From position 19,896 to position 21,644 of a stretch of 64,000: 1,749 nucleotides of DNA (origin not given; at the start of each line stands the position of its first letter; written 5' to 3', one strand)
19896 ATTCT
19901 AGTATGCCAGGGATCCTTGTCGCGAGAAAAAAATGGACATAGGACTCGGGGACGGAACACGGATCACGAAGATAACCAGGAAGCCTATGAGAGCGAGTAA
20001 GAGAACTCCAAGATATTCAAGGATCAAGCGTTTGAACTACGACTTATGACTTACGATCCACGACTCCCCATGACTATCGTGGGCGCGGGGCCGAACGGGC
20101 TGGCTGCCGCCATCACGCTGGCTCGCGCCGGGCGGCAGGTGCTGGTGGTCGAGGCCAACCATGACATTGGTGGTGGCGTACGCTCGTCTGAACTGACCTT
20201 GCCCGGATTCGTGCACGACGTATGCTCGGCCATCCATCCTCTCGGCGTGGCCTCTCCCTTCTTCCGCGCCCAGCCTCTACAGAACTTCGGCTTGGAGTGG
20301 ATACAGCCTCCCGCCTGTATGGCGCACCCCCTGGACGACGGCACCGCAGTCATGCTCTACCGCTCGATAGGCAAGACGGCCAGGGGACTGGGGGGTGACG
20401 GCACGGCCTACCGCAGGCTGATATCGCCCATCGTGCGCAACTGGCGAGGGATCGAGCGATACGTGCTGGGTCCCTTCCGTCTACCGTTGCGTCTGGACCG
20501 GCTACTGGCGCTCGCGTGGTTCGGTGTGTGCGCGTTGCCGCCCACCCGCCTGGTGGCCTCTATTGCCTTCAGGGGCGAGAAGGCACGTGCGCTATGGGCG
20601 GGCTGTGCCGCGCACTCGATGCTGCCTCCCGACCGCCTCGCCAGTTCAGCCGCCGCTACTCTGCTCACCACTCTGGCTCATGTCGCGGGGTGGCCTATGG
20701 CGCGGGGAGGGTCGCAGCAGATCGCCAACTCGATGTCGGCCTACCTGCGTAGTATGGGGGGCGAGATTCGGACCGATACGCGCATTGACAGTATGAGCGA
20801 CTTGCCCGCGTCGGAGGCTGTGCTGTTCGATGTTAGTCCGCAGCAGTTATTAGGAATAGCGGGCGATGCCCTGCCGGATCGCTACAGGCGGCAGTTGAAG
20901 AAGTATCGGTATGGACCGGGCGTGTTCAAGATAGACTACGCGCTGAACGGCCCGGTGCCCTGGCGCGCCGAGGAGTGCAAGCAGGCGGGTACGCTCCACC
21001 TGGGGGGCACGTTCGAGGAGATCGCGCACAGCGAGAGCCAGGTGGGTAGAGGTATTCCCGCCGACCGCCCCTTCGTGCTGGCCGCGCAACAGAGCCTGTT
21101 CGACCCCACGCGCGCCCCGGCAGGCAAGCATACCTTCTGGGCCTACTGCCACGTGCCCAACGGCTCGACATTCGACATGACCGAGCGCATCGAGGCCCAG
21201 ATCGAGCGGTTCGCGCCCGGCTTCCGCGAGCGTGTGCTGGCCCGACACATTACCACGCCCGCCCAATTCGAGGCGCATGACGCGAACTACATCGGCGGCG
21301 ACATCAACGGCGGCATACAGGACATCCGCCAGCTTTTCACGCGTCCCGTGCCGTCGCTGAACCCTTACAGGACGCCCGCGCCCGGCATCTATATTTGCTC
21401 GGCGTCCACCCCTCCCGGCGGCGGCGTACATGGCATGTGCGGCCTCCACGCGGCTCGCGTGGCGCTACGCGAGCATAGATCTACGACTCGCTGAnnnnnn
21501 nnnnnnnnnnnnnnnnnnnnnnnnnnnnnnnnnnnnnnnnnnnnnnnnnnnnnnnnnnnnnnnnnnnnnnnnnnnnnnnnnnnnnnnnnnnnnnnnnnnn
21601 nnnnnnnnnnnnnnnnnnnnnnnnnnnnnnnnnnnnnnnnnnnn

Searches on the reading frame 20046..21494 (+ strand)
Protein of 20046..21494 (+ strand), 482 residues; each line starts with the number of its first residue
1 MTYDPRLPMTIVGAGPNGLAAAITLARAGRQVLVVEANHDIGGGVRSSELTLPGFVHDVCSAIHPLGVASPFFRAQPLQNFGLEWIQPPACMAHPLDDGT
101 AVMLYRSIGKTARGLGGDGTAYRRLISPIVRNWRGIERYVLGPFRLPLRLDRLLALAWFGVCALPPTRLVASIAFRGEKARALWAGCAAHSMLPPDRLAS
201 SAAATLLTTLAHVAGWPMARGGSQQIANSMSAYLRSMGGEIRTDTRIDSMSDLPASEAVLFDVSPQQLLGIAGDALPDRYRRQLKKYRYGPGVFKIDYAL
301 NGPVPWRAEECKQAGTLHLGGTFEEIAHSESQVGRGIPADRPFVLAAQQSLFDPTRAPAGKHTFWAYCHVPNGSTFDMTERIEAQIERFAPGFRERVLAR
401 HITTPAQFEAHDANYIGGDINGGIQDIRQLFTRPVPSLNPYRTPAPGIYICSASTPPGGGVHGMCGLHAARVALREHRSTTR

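Call 11: search_protein_families(library=pfam, proteins=[window:20046-21494:+], max_evalue=0.01)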
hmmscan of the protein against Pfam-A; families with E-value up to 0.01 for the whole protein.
window:20046-21494:+ (482 aa): 12 families
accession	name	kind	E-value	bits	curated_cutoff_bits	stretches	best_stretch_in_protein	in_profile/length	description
PF13450.12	NAD_binding_8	-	3.1e-12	47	21.9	1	11-64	1-52/68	NAD(P)-binding Rossmann-like domain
PF01593.30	Amino_oxidase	-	3.8e-10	40.1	19.8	1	18-56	3-39/443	Flavin containing amine oxidoreductase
PF12831.13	FAD_oxidored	-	1.1e-07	31.9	27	1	11-45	4-38/416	FAD dependent oxidoreductase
PF01266.30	DAO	-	2e-07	31.3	27.9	1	10-44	3-37/353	FAD dependent oxidoreductase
PF03486.20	HI0933_like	-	2.6e-05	24.2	50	1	10-44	4-38/244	HI0933-like protein Rossmann domain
PF01946.23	Thi4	-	2.8e-05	23.9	26.2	1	10-46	21-58/235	Thi4 family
PF00890.30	FAD_binding_2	-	6.3e-05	22.8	20.4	1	11-45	4-38/414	FAD binding domain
PF01494.25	FAD_binding_3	-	7e-05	22.6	22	1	9-40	4-35/349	FAD binding domain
PF00070.33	Pyr_redox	-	7.3e-05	23.6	22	0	9-41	2-34/82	Pyridine nucleotide-disulphide oxidoreductase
PF07992.20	Pyr_redox_2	-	8.7e-05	22.5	26.1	1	10-39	4-33/291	Pyridine nucleotide-disulphide oxidoreductase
PF13738.12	Pyr_redox_3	-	0.00057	19.7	30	1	11-38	2-30/305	Pyridine nucleotide-disulphide oxidoreductase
PF01134.28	GIDA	-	0.007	15.9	22.1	1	9-39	2-32/391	Glucose inhibited division protein A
